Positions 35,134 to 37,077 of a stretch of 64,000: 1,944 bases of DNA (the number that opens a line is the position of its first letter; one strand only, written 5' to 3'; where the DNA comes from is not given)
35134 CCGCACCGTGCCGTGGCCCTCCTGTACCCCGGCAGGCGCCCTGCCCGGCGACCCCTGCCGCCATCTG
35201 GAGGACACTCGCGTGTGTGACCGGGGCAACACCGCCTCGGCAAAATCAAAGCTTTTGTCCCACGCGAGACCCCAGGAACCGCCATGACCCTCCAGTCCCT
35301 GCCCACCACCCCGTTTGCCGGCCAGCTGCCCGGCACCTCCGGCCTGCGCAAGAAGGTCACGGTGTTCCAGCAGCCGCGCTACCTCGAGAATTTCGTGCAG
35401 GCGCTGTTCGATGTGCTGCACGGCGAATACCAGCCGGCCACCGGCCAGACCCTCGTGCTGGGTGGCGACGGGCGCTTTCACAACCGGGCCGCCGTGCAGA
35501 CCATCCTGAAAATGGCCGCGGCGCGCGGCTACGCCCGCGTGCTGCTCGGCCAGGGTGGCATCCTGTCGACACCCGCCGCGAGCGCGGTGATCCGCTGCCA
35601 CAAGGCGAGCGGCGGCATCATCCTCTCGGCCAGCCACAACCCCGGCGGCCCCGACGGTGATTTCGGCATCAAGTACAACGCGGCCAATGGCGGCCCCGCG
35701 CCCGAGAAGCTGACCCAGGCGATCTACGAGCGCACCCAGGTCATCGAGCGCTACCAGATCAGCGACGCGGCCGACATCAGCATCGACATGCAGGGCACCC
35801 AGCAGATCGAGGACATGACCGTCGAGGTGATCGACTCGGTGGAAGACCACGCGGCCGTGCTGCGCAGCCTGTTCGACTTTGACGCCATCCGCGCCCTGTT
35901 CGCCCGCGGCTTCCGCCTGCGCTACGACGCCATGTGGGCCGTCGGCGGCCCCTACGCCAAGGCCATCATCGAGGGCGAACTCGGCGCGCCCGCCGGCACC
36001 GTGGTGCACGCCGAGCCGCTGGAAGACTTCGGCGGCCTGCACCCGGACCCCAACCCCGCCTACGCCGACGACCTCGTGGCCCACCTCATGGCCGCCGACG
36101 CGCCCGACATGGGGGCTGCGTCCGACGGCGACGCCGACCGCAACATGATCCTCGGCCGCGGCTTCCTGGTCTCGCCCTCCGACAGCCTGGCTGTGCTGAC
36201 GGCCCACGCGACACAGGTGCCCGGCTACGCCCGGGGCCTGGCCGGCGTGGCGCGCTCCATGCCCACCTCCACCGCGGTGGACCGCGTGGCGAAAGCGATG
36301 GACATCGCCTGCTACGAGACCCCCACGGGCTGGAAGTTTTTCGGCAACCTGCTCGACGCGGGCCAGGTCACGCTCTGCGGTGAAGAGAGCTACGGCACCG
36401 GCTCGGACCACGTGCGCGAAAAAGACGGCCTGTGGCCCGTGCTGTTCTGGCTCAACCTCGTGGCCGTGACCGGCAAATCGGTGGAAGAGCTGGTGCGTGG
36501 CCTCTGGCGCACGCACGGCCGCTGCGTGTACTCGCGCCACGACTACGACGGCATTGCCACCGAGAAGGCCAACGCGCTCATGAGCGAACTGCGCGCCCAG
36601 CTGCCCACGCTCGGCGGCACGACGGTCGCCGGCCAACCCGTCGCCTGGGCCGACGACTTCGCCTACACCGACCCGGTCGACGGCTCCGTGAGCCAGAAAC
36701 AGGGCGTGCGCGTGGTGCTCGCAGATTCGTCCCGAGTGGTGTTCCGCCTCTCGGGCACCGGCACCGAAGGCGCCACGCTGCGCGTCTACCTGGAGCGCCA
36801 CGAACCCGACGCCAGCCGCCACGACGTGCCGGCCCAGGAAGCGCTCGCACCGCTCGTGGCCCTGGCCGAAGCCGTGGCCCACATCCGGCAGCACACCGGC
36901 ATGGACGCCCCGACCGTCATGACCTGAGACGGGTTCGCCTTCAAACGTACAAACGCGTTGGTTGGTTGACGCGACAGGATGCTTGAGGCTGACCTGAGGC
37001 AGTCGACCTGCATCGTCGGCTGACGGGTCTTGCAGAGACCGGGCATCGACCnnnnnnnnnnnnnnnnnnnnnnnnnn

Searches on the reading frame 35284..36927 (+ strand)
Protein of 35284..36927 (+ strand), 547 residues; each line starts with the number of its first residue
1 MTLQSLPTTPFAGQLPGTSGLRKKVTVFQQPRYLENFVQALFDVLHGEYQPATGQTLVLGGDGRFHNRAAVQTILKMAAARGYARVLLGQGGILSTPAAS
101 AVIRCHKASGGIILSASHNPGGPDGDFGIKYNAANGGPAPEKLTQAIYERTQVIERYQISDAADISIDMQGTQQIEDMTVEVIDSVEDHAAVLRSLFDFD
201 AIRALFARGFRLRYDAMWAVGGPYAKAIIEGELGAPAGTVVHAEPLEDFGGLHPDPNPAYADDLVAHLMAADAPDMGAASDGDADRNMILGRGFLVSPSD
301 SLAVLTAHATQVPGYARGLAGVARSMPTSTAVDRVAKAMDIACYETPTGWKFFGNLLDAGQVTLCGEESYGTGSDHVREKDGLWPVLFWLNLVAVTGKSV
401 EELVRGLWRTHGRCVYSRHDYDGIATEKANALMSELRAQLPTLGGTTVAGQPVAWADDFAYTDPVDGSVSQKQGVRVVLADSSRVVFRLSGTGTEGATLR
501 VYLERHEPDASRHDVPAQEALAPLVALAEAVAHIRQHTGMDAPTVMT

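Call 11: search_protein_families(library=pfam, proteins=[window:35284-36927:+], max_evalue=0.001)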
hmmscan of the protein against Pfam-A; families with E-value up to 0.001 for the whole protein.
window:35284-36927:+ (547 aa): 4 families
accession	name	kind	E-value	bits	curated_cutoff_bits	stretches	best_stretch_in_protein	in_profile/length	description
PF24947.1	PGM1_C_vert_fung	-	2.5e-43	148.1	27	1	413-544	1-138/138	Phosphoglucomutase-1, C-terminal domain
PF02878.22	PGM_PMM_I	-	4.1e-32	111.2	22.5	1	14-155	2-135/138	Phosphoglucomutase/phosphomannomutase, alpha/beta/alpha domain I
PF02880.22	PGM_PMM_III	-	1.2e-24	87.1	20.7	1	299-409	2-113/115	Phosphoglucomutase/phosphomannomutase, alpha/beta/alpha domain III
PF02879.22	PGM_PMM_II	-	1.4e-12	48.5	29.3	1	198-290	12-99/103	Phosphoglucomutase/phosphomannomutase, alpha/beta/alpha domain II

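Call 16: find_related_loci(query=window:35284-36927:+, collection=genome_contigs, flank=8000)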
Query window:35284-36927:+ (547 aa) in genome_contigs; peptide patterns used: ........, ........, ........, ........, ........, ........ (x = any residue, [..] = any of these).
600 stretches matched a pattern (row limit reached: there are more); 577 encode a relative of the query (tblastn E <= 1e-3); the best 80 are kept; 80 distinct loci.
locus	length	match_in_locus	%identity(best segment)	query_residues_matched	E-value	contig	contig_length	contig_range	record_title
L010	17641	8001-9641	98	1-547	0e+0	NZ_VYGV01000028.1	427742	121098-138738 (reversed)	Hydrogenophaga aromaticivorans strain D2P1 NODE_4_length_427742_cov_21.238776, whole genome shotgun sequence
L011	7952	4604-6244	92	1-547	0e+0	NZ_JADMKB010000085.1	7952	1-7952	MAG: Hydrogenophaga sp. isolate MAG_7 NODE_9163_length_7952_cov_31.598962, whole genome shotgun sequence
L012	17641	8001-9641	87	1-547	0e+0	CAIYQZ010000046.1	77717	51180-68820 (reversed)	uncultured bacterium isolate ErkenSummer_bin-6677 genome assembly, contig: bin-6677:46/79, whole genome shotgun sequence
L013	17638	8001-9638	86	1-547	0e+0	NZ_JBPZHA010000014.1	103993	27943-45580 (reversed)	Hydrogenophaga sp. MI9 contig14, whole genome shotgun sequence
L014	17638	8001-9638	87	1-547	0e+0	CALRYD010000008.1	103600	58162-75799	MAG: Hydrogenophaga intermedia isolate JJ-MA1B5-281-4-mx-bin651 genome assembly, contig: JJ-MA1B5-281-C51, whole genome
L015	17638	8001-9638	86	1-547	0e+0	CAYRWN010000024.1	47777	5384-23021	MAG TPA_asm: uncultured Hydrogenophaga sp. isolate binchicken_co302_35 genome assembly, contig: NODE_54_length_47777_cov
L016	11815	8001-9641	86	1-547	0e+0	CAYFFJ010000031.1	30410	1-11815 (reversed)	MAG TPA_asm: uncultured Hydrogenophaga sp. isolate ERP013524_co1_130 genome assembly, contig: NODE_233_length_30410_cov_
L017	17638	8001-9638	85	1-547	0e+0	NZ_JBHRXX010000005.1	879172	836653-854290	Hydrogenophaga luteola strain KCTC 42501 platanus_K_17_124_5, whole genome shotgun sequence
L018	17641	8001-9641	83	1-547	0e+0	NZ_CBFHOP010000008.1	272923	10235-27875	MAG: Hydrogenophaga sp. isolate AGTU_54_bin_38_indstr AGTU_54_bin_38_indstr_c8, whole genome shotgun sequence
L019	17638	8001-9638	82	1-547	0e+0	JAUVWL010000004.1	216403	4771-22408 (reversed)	MAG: Burkholderiales bacterium isolate CSMAG_1189 CSMAG_1189_k127_5872448_length_216403_cov_51.7479, whole genome shotgu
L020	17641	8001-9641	81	1-547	0e+0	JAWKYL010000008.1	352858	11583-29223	MAG: Burkholderiaceae bacterium isolate BC1.77 BC1.77.fa-8, whole genome shotgun sequence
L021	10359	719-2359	80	1-547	0e+0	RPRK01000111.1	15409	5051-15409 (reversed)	MAG: Burkholderiales bacterium isolate metabat2.802 metabat2.802_Contig_1062585, whole genome shotgun sequence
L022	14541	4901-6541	80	1-547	0e+0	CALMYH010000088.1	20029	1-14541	MAG TPA_asm: uncultured Burkholderiales bacterium isolate SRR2107179_bin.39_CONCOCT_v1.1_MAG genome assembly, contig: ER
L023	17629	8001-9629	78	1-547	0e+0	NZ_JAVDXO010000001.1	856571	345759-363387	Rhodoferax saidenbachensis strain BE308 Ga0454569_01, whole genome shotgun sequence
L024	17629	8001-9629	78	1-547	0e+0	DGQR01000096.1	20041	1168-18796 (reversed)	MAG TPA_asm: Rhodoferax sp. UBA4409 UBA4409_contig_1491, whole genome shotgun sequence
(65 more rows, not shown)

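Call 23: search_protein_families(library=pfam, proteins=[L010:9696-10139:+, L010:10236-11513:+, L010:11506-12345:+, L010:12756-14942:+, L010:15181-17259:-, L010:15223-17334:+, L018:9705-11012:+, L018:11039-12493:+, L018:12394-15000:+, L018:10616-12523:-], max_evalue=0.001)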
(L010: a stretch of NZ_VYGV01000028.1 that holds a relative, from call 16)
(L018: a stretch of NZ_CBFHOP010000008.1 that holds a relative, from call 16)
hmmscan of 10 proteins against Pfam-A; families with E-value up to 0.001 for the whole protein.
L010:9696-10139:+ (147 aa): 0 families

L010:10236-11513:+ (425 aa): 6 families
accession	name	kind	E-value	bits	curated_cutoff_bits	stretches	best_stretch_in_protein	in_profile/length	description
PF13304.12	AAA_21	-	2.6e-22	80.7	27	1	220-408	182-302/304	AAA domain, putative AbiEii toxin, Type IV TA system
PF13175.12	AAA_15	-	8.3e-22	78.7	32.1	2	272-409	238-374/374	AAA ATPase domain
PF02463.25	SMC_N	-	4.9e-13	49.5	40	2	212-412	109-205/220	RecF/RecN/SMC N terminal domain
PF00005.33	ABC_tran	-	5.9e-07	30.6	25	0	19-57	5-44/137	ABC transporter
PF13476.12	AAA_23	-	5.9e-05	24.2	27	1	19-247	13-184/201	AAA domain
PF13604.12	AAA_30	-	0.0009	19.5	27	0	20-53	13-46/191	AAA domain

L010:11506-12345:+ (279 aa): 1 family
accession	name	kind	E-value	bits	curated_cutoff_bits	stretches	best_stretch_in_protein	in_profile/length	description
PF14491.11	DUF4435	-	1.2e-17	64.9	27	1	21-234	2-231/238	Protein of unknown function (DUF4435)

L010:12756-14942:+ (728 aa): 0 families

L010:15181-17259:- (692 aa): 7 families
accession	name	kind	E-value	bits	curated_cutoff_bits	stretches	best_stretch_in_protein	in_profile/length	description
PF03764.24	EFG_IV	-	3.4e-40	137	24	1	473-591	1-120/121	Elongation factor G, domain IV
PF00009.33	GTP_EFTU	-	9.3e-29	100.8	26.5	1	20-271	2-187/188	Elongation factor Tu GTP binding domain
PF00679.30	EFG_C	-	4.1e-22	78.4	27.9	1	595-681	2-88/89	Elongation factor G C-terminus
PF14492.12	EFG_III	-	5.8e-20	71.6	27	1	398-471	1-74/75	Elongation Factor G, domain III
PF22042.2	EF-G_D2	-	3.4e-12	46.8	27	1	304-375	4-73/84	Elongation factor G domain 2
PF03144.31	GTP_EFTU_D2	-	4.2e-05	24.3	30.3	1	319-376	4-66/73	Elongation factor Tu domain 2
PF01926.29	MMR_HSR1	-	0.00018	22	21.9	0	24-147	2-113/113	50S ribosome-binding GTPase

L010:15223-17334:+ (703 aa): 0 families

L018:9705-11012:+ (435 aa): 6 families
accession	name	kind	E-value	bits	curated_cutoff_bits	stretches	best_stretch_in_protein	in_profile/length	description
PF00483.29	NTP_transferase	-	7.6e-66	222.6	21.2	1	27-296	2-243/245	Nucleotidyl transferase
PF24894.1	Hexapep_GlmU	-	6.4e-41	139.1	23.3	1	319-422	1-104/104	GlmU-like, C-terminal hexapeptide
PF12804.13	NTP_transf_3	-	5.5e-07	30.3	27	1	27-174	1-124/160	MobA-like NTP transferase domain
PF25084.1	LbH_EIF2B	-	1.1e-06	29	54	1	337-405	22-91/105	EIF2B subunit epsilon LbH domain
PF25247.1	LbH_GLGC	-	1.8e-05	25.1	27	0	316-373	1-52/135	GLGC left-handed parallel beta-helix domain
PF07959.18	Fucose_pyrophosphorylase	-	0.0001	21.9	34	0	345-401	282-341/418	Fucose pyrophosphorylase domain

L018:11039-12493:+ (484 aa): 6 families
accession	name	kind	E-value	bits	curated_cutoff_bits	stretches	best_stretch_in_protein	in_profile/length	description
PF08323.17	Glyco_transf_5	-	3.3e-76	256.6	22.7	1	2-240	1-238/239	Starch synthase catalytic domain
PF00534.26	Glycos_transf_1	-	4.7e-13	49.5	26.4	1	296-454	14-166/172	Glycosyl transferases group 1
PF13692.12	Glyco_trans_1_4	-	3e-11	44.2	27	1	298-444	2-140/142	Glycosyl transferases group 1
PF20706.3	GT4-conflict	-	9.5e-08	31.8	26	1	298-473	198-384/385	Family 4 Glycosyltransferase in conflict systems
PF13439.12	Glyco_transf_4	-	3.8e-06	27.5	28.5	1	17-228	2-150/170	Glycosyltransferase Family 4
PF13579.12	Glyco_trans_4_4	-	0.00045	21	29.7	1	17-227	1-143/158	Glycosyl transferase 4-like domain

L018:12394-15000:+ (868 aa): 1 family
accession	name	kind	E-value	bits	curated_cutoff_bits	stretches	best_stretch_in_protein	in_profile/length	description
PF00343.26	Phosphorylase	-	0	1096.2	27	1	145-856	1-712/713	Carbohydrate phosphorylase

L018:10616-12523:- (635 aa): 0 families

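Call 27: search_protein_families(library=padloc, proteins=[L010:9696-10139:+, L010:10236-11513:+, L010:11506-12345:+, L010:12756-14942:+, L012:9713-11368:+, L016:9782-11437:+, L019:9863-11332:+], max_evalue=0.001)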
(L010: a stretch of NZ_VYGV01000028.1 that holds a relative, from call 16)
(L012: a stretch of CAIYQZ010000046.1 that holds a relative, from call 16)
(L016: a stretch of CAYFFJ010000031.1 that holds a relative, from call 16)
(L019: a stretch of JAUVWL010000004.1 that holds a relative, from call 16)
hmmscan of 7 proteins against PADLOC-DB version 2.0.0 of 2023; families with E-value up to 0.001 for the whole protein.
L010:9696-10139:+ (147 aa): 0 families

L010:10236-11513:+ (425 aa): 133 families (the best 25 are shown)
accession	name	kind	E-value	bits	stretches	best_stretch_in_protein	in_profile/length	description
PDLC04164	AriA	-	1.3e-40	137.6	2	299-411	128-238/253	-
PDLC02980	AriA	-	7.8e-24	83.2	2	295-408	208-302/304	-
PDLC00289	PtuA1|PtuA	-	3.8e-23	80.2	1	340-413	223-296/404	AAA ATPase domain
PDLC02979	AriA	-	2.5e-22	78.2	2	241-409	208-373/373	-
PDLC04135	mad3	-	7.5e-22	76.4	1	3-419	1-337/374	mads_3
PDLC00305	PtuA1|PtuA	-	2.9e-18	64.4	2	368-409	247-288/392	AAA ATPase domain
PDLC00283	PtuA1|PtuA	-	3.2e-17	60.8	1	196-413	141-348/448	AAA ATPase domain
PDLC00278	PtuA1|PtuA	-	6.4e-17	59.9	2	364-409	286-331/436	AAA ATPase domain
PDLC00274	PtuA1|PtuA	-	1.2e-16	59.1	1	334-415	274-355/438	AAA ATPase domain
PDLC00271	PtuA1|PtuA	-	1.5e-16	59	2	338-414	240-327/421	AAA ATPase domain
PDLC02913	ATPase_I-A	-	2.1e-16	58.1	2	368-409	366-407/508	-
PDLC00299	PtuA1|PtuA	-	4.6e-16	56.9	2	368-411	380-423/535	AAA ATPase domain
PDLC00303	PtuA1|PtuA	-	8.3e-16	56.1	1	339-408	210-281/386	AAA ATPase domain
PDLC00265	PtuA1|PtuA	-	1.4e-15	55.4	1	334-405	294-368/479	AAA ATPase domain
PDLC00281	PtuA1|PtuA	-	1.8e-15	55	1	364-410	288-334/448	AAA ATPase domain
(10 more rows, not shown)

L010:11506-12345:+ (279 aa): 2 families
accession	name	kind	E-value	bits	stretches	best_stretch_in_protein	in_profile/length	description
PDLC02983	AriB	-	1.7e-17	62.4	1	21-228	2-223/236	-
PDLC04165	AriB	-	0.00097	16.7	0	20-44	23-47/289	-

L010:12756-14942:+ (728 aa): 0 families

L012:9713-11368:+ (551 aa): 0 families

L016:9782-11437:+ (551 aa): 0 families

L019:9863-11332:+ (489 aa): 0 families
